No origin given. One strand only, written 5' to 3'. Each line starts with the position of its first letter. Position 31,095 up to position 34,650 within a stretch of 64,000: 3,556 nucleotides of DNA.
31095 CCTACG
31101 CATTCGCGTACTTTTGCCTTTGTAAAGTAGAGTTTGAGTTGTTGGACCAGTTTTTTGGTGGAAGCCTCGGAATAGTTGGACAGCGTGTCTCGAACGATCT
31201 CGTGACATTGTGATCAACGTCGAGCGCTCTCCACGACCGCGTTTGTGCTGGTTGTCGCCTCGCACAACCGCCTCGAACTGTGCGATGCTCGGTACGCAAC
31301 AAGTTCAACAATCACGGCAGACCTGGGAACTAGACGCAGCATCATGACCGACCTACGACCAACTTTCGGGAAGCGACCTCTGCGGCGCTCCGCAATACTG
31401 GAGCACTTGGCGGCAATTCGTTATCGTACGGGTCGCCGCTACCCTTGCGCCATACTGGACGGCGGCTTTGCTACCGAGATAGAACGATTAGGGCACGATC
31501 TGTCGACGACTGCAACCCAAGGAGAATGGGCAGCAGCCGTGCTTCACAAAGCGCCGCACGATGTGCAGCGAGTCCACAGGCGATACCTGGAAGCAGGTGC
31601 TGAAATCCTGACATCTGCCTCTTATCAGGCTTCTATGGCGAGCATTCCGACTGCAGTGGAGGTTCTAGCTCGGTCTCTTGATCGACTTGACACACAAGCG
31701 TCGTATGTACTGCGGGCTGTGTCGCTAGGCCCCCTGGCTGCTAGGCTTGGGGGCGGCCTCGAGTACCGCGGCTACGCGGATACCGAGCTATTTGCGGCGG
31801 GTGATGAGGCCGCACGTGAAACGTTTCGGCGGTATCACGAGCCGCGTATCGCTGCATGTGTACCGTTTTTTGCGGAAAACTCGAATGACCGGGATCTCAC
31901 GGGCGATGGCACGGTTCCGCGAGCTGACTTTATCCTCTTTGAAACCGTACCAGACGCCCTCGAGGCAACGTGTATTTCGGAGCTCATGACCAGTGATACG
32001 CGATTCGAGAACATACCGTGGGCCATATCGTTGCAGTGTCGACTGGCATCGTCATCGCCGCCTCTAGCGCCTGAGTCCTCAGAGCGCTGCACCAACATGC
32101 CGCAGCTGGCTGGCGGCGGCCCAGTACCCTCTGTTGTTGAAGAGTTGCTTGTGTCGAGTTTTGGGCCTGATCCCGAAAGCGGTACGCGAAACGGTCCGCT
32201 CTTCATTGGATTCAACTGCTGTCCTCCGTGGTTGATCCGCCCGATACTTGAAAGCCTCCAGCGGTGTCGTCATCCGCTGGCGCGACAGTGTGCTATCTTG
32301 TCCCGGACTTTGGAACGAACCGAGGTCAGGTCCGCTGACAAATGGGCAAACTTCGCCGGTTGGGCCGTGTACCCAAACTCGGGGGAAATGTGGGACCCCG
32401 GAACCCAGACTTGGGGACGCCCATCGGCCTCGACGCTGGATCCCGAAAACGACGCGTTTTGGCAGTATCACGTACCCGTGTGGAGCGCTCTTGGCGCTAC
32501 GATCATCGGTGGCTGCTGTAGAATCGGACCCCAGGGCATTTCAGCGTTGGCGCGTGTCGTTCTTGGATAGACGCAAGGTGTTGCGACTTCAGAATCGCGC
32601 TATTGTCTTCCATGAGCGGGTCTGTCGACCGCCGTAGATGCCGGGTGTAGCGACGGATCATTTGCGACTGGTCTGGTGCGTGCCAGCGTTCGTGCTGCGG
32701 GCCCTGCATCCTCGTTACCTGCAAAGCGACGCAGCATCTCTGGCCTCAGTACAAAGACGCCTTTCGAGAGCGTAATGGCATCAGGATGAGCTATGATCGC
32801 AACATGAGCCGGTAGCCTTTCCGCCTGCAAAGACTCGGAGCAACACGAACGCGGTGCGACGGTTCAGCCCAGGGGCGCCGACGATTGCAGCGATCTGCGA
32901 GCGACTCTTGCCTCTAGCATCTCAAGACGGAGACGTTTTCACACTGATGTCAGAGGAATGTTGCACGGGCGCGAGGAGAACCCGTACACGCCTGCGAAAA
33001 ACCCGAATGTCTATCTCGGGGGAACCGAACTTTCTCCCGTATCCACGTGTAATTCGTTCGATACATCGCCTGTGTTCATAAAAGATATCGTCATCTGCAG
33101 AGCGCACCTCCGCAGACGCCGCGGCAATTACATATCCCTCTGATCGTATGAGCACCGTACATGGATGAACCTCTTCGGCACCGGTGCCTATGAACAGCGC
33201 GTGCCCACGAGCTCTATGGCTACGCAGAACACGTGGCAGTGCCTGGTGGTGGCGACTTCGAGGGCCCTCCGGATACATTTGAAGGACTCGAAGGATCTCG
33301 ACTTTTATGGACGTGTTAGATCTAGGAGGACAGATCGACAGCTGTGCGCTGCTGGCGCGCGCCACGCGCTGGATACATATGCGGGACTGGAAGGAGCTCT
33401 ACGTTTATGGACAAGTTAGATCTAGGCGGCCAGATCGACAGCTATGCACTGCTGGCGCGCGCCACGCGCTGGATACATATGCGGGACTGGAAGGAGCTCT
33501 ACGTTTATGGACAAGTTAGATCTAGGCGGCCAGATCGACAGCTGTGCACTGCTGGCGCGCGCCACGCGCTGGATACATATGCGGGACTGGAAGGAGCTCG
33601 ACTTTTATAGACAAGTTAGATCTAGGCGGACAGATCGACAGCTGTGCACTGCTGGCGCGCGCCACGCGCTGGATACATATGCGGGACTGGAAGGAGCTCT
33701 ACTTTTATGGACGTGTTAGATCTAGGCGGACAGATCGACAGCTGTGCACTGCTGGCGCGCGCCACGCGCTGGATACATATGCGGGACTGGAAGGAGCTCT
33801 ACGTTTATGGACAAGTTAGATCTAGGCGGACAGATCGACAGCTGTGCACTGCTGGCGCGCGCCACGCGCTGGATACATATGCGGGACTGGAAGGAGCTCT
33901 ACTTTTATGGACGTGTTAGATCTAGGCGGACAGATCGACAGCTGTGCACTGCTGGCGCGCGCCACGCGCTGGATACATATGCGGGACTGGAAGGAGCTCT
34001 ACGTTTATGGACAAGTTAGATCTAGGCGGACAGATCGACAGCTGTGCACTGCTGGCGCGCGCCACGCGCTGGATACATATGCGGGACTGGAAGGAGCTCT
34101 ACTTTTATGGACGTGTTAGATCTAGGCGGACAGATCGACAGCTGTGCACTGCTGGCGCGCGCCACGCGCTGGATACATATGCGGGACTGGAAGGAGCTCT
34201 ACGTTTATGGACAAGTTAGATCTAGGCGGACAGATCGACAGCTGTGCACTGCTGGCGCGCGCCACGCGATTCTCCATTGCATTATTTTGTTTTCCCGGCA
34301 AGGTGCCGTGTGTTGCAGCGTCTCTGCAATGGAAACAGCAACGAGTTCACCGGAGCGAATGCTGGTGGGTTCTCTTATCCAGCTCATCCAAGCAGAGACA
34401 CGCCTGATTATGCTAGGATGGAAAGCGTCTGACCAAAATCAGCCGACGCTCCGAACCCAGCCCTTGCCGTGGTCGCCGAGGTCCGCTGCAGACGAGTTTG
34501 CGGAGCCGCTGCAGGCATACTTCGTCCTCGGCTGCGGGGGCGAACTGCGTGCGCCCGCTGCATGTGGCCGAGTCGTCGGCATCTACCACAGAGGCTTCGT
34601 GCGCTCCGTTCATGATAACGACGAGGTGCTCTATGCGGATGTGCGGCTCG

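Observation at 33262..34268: Palindrome-dense 100-bp minisatellite arranged as a 200-bp higher-order repeat directly upstream of a gene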

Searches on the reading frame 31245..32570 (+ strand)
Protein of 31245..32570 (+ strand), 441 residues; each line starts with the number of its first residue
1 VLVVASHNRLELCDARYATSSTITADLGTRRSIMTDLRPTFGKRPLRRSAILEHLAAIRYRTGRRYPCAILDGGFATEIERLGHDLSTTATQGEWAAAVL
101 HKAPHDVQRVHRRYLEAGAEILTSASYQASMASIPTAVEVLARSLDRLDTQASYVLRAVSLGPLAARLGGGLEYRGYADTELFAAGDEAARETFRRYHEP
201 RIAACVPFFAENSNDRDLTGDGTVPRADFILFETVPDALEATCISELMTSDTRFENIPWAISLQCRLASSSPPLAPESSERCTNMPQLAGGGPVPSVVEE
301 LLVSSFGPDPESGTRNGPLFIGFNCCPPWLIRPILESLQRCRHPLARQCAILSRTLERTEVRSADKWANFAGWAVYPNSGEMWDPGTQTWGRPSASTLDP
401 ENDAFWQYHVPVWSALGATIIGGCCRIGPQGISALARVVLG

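Call 6: search_protein_families(library=pfam, proteins=[window:31245-32570:+])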
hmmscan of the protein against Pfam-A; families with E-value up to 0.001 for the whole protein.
window:31245-32570:+ (441 aa): 1 family
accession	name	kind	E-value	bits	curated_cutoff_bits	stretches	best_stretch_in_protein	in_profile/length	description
PF02574.22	S-methyl_trans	-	1.9e-41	143.3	22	1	70-439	2-283/283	Homocysteine S-methyltransferase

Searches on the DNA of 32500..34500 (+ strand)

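Call 7: search_dna_similar(query=window:33271-33670:+, collection=phages, mode=distant)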
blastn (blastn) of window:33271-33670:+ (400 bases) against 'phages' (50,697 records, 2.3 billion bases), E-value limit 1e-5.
No match.
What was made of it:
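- Tried and rejected: Phage-collection blastn of the unit: no match (call 7).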

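Call 29: search_rna_families(source=window, start=32500, end=34500, threshold=evalue, max_evalue=1)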
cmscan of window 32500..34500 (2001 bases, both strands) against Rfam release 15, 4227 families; matches with E-value up to 1: 0.
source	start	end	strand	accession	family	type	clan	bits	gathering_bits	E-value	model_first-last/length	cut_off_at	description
